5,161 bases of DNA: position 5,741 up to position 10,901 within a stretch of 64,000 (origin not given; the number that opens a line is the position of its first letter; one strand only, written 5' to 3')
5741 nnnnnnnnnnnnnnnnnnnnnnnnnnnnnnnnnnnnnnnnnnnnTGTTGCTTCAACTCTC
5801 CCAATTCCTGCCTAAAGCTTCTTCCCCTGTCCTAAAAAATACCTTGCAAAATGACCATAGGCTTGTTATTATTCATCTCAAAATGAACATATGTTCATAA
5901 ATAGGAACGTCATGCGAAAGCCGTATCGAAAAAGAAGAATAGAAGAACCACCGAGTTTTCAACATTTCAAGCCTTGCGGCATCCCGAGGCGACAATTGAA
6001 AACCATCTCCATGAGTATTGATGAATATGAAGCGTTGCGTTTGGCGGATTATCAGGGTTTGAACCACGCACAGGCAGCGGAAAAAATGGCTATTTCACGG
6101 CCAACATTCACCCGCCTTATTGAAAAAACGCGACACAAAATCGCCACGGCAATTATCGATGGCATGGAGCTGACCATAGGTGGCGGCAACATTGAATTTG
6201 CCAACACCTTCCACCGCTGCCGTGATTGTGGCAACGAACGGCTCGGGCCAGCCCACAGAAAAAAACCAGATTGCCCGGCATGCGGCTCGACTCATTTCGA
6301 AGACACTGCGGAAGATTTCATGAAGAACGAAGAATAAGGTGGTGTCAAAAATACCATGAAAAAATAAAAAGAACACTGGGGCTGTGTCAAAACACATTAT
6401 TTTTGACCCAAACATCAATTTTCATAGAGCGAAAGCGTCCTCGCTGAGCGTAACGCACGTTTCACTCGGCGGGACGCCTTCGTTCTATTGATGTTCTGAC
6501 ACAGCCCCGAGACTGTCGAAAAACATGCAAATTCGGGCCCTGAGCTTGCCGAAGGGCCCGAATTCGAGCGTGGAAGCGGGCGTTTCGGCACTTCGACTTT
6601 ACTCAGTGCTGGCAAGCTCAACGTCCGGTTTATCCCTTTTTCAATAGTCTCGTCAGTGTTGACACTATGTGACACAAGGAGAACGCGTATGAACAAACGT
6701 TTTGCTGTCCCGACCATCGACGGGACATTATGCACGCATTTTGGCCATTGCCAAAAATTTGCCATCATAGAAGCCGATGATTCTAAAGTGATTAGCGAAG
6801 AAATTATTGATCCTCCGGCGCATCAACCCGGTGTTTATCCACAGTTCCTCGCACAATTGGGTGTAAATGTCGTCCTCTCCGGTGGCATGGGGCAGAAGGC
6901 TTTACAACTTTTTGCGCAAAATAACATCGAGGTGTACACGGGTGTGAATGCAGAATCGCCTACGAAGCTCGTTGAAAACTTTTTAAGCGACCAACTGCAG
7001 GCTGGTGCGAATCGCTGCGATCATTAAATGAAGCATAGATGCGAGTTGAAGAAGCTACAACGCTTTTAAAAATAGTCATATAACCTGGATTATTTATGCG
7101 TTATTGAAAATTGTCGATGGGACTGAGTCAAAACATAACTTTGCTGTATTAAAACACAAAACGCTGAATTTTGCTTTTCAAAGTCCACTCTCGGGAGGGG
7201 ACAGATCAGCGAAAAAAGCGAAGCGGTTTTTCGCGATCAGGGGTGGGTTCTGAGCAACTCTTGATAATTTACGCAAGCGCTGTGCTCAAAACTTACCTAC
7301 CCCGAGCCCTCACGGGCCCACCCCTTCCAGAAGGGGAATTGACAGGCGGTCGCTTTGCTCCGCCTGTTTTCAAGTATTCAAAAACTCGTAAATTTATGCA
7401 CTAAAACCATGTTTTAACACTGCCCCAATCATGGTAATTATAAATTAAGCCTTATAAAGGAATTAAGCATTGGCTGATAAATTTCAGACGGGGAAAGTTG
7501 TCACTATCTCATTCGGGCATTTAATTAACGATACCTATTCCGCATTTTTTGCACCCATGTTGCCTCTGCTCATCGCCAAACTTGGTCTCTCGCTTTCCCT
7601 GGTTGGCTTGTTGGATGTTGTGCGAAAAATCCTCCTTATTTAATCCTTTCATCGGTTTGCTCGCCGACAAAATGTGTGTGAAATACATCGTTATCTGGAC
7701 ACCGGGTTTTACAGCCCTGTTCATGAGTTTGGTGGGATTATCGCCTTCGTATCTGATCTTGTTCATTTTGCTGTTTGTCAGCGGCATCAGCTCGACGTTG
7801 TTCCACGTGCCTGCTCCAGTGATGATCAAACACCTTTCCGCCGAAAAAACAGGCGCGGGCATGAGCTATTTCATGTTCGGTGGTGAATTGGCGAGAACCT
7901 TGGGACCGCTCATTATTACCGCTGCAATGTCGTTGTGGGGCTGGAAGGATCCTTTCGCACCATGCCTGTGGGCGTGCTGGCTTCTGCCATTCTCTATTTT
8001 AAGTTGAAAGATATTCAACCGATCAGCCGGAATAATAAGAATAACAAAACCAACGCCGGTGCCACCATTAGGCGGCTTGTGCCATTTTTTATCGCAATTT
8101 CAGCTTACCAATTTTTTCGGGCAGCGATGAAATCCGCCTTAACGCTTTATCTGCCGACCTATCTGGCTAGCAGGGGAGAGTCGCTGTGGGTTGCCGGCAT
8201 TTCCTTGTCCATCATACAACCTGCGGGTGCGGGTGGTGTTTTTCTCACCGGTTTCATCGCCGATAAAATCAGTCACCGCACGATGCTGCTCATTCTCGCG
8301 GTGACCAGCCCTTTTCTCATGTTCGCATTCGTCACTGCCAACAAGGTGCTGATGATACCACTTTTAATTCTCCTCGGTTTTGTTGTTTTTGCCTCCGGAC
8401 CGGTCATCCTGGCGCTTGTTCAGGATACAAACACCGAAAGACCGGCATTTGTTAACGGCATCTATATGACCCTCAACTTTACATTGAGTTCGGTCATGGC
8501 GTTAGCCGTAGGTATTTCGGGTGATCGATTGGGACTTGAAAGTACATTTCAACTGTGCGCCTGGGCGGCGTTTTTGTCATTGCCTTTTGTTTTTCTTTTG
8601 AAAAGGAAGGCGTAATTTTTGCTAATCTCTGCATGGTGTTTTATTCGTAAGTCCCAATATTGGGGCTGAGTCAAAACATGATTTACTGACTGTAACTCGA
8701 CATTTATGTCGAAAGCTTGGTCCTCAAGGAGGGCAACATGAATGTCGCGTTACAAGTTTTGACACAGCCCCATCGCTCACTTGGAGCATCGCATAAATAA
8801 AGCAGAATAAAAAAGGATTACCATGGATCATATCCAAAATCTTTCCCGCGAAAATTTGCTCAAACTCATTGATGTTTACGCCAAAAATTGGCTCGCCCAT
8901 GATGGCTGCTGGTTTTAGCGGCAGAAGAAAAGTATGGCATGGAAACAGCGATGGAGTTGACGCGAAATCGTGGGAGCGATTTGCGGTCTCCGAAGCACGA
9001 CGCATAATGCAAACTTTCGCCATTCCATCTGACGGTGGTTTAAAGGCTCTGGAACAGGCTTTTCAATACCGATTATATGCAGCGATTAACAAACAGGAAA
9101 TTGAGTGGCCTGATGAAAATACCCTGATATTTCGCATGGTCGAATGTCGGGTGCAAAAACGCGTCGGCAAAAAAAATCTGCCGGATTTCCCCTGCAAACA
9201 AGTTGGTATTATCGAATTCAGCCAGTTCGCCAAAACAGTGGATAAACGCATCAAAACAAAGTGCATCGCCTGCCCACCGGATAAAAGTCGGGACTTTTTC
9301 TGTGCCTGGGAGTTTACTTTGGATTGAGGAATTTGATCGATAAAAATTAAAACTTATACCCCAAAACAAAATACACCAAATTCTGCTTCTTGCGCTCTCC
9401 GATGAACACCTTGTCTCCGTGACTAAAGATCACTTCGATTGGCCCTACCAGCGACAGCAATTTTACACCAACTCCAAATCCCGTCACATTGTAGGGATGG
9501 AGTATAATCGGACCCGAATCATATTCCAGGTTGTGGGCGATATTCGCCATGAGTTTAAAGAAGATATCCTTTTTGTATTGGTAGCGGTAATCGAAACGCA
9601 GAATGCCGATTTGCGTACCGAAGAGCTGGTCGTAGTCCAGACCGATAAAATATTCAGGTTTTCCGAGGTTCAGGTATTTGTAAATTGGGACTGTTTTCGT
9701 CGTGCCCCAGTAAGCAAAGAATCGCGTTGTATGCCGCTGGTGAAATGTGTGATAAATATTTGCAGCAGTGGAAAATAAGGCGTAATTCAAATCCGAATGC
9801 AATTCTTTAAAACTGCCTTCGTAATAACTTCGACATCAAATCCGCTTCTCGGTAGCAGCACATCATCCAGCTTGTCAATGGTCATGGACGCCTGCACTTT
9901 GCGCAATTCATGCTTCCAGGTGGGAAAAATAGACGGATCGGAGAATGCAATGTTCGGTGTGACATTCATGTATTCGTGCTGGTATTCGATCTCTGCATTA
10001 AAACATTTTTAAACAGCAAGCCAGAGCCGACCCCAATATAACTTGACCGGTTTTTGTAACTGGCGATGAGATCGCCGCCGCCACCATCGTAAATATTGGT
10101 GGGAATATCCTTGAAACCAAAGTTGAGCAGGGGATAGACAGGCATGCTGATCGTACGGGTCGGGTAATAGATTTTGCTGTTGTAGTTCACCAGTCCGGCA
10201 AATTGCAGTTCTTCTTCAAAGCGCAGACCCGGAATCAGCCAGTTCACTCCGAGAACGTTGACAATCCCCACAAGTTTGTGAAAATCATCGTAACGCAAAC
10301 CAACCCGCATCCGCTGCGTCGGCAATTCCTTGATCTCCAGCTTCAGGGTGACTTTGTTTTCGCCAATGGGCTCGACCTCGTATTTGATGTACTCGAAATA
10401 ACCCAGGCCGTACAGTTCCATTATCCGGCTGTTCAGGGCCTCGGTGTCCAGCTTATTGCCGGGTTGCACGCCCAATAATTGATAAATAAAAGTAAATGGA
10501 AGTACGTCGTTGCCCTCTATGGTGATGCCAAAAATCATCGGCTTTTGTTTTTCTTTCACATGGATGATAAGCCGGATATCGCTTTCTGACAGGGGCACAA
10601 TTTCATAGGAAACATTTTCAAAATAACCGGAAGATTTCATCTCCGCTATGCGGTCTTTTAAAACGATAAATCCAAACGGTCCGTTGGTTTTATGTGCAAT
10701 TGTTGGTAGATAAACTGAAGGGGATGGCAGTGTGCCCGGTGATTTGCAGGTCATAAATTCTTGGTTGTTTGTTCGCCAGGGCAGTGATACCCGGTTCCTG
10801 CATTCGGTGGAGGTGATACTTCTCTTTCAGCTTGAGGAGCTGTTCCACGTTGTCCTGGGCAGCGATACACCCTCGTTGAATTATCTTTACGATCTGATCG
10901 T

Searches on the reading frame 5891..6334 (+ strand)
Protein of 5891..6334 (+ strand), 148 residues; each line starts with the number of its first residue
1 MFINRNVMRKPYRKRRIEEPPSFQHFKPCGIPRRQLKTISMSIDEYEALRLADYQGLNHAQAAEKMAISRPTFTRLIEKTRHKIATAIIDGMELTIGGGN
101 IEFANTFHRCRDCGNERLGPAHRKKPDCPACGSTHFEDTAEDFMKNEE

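Call 75: search_protein_families(library=pfam, proteins=[window:5891-6334:+], max_evalue=0.001)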
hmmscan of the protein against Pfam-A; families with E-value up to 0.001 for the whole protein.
window:5891-6334:+ (148 aa): 2 families
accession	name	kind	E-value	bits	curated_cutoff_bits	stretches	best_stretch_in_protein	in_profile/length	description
PF02001.22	DUF134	-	1.7e-22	80.2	27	1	10-102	6-96/98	Protein of unknown function DUF134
PF13551.12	HTH_29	-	0.00068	20.1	28.1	0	48-79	4-35/64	Winged helix-turn helix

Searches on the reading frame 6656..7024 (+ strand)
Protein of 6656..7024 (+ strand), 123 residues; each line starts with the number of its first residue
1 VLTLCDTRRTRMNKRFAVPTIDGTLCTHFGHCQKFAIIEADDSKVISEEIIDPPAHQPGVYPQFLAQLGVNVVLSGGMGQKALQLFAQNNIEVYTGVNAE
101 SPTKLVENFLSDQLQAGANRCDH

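Call 75: search_protein_families(library=pfam, proteins=[window:6656-7024:+], max_evalue=0.001)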
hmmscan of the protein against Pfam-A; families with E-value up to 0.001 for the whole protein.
window:6656-7024:+ (123 aa): 1 family
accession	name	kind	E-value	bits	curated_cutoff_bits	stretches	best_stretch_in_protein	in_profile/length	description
PF02579.22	Nitro_FeMo-Co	-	3.8e-19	69.2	26.3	1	22-110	2-93/94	Dinitrogenase iron-molybdenum cofactor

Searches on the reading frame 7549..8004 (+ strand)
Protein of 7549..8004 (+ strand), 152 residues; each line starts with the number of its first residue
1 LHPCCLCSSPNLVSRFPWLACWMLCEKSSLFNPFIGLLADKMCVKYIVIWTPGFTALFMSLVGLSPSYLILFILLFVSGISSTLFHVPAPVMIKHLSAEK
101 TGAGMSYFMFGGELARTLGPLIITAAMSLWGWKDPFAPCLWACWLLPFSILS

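Call 95: search_protein_families(library=pfam, proteins=[window:7549-8004:+], max_evalue=0.001)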
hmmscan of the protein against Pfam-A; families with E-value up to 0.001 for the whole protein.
window:7549-8004:+ (152 aa): 1 family
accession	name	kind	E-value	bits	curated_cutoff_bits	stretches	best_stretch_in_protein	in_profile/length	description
PF07690.21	MFS_1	-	6e-12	45.6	33.4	1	29-136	46-154/347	Major Facilitator Superfamily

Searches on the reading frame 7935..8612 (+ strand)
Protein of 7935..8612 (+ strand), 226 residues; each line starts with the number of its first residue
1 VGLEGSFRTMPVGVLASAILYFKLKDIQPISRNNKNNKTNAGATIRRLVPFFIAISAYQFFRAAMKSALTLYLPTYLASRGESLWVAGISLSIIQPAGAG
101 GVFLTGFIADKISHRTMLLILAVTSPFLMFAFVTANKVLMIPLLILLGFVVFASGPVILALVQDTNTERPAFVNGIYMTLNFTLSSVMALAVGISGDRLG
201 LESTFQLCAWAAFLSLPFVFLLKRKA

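Call 95: search_protein_families(library=pfam, proteins=[window:7935-8612:+], max_evalue=0.001)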
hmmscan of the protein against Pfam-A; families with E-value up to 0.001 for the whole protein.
window:7935-8612:+ (226 aa): 1 family
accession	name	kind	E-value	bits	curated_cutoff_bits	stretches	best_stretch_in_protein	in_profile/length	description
PF07690.21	MFS_1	-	5e-13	49.1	33.4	1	11-187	158-344/347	Major Facilitator Superfamily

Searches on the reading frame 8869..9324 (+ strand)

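Call 95: search_protein_families(library=pfam, proteins=[window:8869-9324:+], max_evalue=0.001)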
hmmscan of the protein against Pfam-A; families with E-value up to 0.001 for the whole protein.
window:8869-9324:+ (152 aa): 1 family
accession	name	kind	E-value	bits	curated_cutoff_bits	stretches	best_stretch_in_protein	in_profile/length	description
PF19620.4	DUF6125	-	9.3e-52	175.8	27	1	30-151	42-164/164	Family of unknown function (DUF6125)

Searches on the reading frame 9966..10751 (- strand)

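Call 95: search_protein_families(library=pfam, proteins=[window:9966-10751:-], max_evalue=0.001)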
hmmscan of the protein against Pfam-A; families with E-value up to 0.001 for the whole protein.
window:9966-10751:- (261 aa): 1 family
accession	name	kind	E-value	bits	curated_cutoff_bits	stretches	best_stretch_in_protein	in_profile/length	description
PF07244.20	POTRA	-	3.5e-09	37.7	21.3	1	75-142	5-78/79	Surface antigen variable number repeat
